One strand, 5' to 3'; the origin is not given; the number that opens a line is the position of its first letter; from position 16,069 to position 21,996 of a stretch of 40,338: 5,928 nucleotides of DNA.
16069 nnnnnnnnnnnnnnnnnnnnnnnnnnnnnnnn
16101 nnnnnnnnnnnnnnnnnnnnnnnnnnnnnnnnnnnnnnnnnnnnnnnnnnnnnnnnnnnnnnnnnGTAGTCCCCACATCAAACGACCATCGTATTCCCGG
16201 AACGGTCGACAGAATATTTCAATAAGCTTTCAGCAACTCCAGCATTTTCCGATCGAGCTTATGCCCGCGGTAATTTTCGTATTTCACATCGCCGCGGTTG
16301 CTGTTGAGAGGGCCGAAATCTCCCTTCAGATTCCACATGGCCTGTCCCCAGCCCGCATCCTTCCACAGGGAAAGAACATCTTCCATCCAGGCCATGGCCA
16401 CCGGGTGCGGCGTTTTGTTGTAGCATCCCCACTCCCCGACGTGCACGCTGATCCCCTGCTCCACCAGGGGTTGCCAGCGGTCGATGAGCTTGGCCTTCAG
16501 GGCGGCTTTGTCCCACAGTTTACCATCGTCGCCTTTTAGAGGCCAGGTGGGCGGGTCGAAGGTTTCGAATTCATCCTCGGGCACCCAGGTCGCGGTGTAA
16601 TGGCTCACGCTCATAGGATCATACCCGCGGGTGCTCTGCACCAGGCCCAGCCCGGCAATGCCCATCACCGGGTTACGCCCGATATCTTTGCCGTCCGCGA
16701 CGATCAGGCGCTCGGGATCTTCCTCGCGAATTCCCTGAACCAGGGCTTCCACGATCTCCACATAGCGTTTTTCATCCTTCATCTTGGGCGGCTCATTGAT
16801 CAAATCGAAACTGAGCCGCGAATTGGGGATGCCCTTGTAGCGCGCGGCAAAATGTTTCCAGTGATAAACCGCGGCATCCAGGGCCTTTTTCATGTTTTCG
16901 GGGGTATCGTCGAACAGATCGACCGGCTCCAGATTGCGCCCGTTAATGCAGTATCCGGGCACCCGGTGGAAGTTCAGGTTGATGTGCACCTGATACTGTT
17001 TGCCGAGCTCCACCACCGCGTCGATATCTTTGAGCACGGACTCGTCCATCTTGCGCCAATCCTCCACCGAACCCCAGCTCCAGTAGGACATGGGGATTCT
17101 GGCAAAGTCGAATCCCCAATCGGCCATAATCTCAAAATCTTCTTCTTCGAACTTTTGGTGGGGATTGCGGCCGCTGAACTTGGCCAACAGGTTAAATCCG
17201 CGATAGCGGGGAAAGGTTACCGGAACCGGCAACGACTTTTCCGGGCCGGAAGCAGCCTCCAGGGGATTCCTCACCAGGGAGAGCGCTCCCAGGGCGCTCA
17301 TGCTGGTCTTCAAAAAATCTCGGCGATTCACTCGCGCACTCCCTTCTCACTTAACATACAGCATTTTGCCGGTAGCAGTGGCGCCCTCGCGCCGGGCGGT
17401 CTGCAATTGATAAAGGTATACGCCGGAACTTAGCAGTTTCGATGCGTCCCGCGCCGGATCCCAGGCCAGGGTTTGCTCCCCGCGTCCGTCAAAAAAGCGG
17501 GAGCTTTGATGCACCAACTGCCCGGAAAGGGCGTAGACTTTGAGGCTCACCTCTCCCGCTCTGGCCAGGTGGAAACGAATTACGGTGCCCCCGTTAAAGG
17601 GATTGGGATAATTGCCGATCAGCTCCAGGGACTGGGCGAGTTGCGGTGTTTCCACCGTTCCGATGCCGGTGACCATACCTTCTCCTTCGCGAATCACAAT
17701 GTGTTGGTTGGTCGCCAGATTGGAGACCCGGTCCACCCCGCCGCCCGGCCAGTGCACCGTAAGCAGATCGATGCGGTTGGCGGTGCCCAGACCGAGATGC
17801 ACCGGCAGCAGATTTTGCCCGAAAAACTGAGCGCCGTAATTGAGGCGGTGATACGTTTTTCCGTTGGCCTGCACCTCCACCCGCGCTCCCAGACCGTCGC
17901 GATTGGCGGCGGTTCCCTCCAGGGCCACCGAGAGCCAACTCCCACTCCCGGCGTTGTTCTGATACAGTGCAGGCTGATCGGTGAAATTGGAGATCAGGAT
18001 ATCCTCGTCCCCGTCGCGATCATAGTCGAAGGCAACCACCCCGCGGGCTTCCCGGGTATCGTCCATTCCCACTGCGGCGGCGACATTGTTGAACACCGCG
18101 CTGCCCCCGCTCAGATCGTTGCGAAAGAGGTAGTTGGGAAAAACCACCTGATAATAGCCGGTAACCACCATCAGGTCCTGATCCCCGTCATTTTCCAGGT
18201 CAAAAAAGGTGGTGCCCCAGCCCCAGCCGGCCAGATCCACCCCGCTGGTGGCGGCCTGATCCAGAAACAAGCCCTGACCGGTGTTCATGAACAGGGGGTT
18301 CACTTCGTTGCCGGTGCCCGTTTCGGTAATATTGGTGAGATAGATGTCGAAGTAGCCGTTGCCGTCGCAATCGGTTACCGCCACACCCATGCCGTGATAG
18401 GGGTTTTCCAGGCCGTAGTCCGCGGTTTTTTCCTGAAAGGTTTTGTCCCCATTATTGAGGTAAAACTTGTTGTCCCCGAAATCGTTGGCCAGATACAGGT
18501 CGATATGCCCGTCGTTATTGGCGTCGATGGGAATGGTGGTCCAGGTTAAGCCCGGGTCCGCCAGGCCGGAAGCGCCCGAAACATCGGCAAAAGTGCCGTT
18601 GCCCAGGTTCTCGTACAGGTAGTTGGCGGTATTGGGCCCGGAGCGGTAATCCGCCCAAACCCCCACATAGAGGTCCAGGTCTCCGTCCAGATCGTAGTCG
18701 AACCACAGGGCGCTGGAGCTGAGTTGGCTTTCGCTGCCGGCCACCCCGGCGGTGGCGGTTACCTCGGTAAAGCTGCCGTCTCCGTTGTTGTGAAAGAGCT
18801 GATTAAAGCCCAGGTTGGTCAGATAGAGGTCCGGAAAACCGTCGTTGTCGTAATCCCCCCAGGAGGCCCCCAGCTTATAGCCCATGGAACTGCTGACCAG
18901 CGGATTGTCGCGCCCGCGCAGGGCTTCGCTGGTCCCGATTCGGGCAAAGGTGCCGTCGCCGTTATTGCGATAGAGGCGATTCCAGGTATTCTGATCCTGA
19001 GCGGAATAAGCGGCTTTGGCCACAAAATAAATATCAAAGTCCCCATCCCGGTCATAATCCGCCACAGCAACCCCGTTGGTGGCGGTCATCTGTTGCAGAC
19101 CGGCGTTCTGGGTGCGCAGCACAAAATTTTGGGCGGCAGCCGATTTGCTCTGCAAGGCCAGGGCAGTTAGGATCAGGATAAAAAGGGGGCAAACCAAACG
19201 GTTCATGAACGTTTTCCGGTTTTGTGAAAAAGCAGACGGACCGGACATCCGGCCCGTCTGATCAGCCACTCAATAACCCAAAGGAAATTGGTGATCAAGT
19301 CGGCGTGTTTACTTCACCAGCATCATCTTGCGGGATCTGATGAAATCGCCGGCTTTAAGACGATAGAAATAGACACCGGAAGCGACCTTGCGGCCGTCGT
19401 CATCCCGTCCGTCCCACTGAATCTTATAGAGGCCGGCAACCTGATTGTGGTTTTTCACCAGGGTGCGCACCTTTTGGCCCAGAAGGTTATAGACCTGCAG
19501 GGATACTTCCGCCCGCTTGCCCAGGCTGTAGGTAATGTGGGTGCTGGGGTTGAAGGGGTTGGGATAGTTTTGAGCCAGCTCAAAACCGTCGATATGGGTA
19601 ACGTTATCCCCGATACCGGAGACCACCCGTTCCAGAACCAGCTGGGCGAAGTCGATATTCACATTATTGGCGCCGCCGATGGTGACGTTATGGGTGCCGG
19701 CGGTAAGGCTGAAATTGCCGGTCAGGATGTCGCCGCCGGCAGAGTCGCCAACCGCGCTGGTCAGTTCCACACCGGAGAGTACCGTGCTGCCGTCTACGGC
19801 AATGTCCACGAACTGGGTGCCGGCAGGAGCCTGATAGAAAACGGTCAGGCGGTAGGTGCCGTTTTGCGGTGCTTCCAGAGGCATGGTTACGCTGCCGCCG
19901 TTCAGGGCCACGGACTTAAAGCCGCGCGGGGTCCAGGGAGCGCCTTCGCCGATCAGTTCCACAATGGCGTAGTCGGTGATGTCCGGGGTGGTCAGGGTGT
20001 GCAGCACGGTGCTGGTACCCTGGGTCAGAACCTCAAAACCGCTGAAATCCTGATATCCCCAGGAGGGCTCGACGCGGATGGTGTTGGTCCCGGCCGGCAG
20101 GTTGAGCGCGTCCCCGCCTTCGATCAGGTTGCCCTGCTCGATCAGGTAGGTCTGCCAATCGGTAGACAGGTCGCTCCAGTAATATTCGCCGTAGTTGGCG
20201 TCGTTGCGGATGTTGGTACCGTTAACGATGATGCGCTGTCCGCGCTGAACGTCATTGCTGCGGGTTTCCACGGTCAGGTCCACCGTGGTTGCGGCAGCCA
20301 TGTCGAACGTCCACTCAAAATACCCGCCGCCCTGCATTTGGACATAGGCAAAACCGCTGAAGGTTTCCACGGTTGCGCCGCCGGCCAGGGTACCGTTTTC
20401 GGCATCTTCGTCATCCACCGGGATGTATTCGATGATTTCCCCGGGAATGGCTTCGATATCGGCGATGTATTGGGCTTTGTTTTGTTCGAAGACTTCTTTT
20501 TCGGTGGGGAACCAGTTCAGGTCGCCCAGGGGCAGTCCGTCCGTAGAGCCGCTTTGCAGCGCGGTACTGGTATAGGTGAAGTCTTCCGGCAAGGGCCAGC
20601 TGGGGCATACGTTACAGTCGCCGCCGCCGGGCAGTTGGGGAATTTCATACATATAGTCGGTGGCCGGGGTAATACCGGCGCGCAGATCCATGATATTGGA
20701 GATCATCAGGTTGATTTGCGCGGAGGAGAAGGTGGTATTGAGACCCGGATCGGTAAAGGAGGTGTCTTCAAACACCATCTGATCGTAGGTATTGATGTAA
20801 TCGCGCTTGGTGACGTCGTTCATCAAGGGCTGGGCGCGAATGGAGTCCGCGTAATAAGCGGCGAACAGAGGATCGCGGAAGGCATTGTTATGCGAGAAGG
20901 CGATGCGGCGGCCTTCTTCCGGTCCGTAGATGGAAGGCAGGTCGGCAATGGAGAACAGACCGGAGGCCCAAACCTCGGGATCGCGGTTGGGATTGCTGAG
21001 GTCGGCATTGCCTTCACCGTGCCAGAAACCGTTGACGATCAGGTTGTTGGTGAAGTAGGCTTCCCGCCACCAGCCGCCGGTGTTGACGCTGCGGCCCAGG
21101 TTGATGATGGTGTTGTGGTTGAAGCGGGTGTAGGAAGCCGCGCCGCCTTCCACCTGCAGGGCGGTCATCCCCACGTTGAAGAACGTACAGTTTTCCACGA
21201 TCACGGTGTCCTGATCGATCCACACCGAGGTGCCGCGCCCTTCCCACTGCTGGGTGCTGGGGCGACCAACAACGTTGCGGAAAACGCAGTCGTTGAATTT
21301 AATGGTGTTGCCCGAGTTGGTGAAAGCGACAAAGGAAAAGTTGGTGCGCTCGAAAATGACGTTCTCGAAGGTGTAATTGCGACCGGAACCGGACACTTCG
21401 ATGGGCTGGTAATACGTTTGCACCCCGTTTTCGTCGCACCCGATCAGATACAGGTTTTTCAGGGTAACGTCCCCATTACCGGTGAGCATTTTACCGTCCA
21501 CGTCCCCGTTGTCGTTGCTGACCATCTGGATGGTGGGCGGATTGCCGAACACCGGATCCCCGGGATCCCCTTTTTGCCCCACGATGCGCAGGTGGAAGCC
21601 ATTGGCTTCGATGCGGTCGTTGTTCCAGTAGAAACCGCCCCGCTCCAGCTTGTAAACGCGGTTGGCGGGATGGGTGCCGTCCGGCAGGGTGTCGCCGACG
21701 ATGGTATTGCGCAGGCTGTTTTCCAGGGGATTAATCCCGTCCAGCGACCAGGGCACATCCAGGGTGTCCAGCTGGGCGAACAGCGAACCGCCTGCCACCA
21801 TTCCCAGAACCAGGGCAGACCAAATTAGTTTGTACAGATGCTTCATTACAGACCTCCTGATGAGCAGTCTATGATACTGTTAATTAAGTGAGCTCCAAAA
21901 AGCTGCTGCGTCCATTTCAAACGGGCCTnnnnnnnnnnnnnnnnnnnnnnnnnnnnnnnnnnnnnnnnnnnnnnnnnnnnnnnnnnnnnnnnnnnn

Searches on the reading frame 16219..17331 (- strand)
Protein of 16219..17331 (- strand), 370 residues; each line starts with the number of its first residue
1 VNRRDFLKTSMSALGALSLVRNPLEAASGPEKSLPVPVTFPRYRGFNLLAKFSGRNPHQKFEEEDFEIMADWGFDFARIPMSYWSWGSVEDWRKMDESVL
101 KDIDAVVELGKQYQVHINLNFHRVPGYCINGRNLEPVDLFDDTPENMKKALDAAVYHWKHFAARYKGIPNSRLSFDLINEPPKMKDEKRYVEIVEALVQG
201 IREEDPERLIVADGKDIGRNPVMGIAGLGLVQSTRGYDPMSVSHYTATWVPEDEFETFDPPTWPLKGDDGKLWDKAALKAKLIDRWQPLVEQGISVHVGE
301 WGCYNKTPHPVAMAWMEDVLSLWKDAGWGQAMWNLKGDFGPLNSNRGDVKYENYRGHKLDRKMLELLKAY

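Call 28: search_protein_families(library=pfam, proteins=[window:16219-17331:-], max_evalue=0.001)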
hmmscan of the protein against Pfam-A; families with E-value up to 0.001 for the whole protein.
window:16219-17331:- (370 aa): 1 family
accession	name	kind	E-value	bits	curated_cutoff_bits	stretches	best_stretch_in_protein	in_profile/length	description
PF00150.24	Cellulase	-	1.5e-21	77.6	23.5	1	62-336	23-269/272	Cellulase (glycosyl hydrolase family 5)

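Call 51: search_solved_structures(query=window:16219-17331:-, max_evalue=0.00001)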
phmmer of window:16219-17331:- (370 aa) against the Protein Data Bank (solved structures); distinct sequences matched with E-value up to 0.00001: 16.
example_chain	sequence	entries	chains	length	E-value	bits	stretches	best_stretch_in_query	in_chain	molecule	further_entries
1vjz_A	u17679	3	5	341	8.9e-79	268.4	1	39-370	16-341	endoglucanase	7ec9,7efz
3w0k_A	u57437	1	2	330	5.5e-71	242.7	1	53-367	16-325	Bifunctional endomannanase/endoglucanase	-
1cec_A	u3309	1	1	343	9.3e-15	57.6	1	61-249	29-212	ENDOGLUCANASE CELC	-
1cen_A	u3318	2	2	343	2.2e-14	56.4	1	61-249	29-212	CELLULASE CELC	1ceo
6kdd_A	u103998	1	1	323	3.4e-14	55.7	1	59-340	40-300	Endoglucanase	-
3nco_A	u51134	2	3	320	6e-12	48.3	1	61-340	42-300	Endoglucanase FnCel5A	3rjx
3rjy_A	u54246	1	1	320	6e-12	48.3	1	61-340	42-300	Endoglucanase FnCel5A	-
6uje_A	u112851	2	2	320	1.9e-10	43.4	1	60-347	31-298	Endoglucanase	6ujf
3amc_A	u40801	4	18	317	5e-09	38.7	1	62-344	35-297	Endoglucanase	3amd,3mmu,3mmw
3aof_A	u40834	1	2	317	1.1e-08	37.6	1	62-344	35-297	Endoglucanase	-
3amg_A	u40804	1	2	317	2.9e-08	36.2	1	62-344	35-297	Endoglucanase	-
3azr_A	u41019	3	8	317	2.9e-08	36.2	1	62-344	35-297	Endoglucanase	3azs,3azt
9ku5_A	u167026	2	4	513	1.4e-07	33.9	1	55-338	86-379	Glycoside hydrolase | Putative beta-xylosidase GE32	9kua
7vt5_A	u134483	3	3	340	2.8e-07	33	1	65-341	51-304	Endoglucanase H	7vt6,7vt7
7vt8_A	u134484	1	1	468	3.9e-06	29.2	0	113-250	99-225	Endoglucanase H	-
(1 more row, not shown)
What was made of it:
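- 16219..25252 (-): Head of the operon: GH5 (370 aa, like TM1752 and a bifunctional mannanase/glucanase), FG-GAP/ASPIC T9SS protein, CBM35/beta-helix T9SS protein, TonB-dependent receptor. Calls 28 and 51.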

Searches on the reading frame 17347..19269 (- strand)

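Call 28: search_protein_families(library=pfam, proteins=[window:17347-19269:-], max_evalue=0.001)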
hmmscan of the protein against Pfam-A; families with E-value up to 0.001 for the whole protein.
window:17347-19269:- (640 aa): 4 families
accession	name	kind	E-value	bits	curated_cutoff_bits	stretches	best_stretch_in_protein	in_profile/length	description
PF13517.12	FG-GAP_3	-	1.1e-40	138.5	26.9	4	139-202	1-61/61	FG-GAP-like repeat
PF07593.17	UnbV_ASPIC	-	8.3e-15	54.9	23.4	1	459-524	1-67/68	ASPIC and UnbV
PF01839.29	FG-GAP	-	5e-08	33.1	22.1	0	136-165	6-32/37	FG-GAP repeat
PF18962.6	Por_Secre_tail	-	0.00015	22.4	27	1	554-626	2-66/75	Secretion system C-terminal sorting domain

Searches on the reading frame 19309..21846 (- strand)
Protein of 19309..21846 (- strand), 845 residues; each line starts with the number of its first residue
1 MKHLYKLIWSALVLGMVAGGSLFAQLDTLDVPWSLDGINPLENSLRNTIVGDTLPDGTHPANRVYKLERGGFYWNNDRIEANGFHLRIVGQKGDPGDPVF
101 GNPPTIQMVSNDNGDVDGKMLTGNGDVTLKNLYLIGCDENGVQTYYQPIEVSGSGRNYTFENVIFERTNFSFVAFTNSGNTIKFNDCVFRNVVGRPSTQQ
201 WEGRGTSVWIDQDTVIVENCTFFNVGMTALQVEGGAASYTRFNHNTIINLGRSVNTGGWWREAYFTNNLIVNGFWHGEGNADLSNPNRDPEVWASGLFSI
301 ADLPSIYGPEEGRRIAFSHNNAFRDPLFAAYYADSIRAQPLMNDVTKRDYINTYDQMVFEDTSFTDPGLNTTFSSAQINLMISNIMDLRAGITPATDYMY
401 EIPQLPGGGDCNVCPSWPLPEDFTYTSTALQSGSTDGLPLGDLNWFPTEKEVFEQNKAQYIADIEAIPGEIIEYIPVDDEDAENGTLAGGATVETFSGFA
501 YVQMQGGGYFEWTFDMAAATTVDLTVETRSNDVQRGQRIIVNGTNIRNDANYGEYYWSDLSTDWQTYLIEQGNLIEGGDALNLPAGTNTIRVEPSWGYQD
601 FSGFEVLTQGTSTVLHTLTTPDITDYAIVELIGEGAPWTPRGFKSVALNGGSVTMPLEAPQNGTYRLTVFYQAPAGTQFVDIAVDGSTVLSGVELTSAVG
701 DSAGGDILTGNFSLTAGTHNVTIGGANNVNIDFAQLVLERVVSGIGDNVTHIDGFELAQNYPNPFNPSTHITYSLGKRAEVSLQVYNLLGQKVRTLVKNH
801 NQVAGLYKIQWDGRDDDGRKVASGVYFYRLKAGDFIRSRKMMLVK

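Call 28: search_protein_families(library=pfam, proteins=[window:19309-21846:-], max_evalue=0.001)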
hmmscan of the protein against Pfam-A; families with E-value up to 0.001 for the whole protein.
window:19309-21846:- (845 aa): 5 families
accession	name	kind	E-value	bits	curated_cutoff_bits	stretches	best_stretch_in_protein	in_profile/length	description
PF13860.13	FlgD_ig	-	5.8e-09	36.3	27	1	777-832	20-75/79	FlgD Ig-like domain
PF16990.11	CBM_35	-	2.7e-08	34.6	28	1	649-723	34-104/121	Carbohydrate binding module (family 35)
PF18962.6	Por_Secre_tail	-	6.5e-06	26.8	27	1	761-836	2-68/75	Secretion system C-terminal sorting domain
PF13585.12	CHU_C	-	1.1e-05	25.8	27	1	777-832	25-72/86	CHU_C Type IX secretion signal domain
PF13229.12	Beta_helix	-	1.3e-05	25.3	25.9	0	204-269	91-157/158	Right handed beta helix region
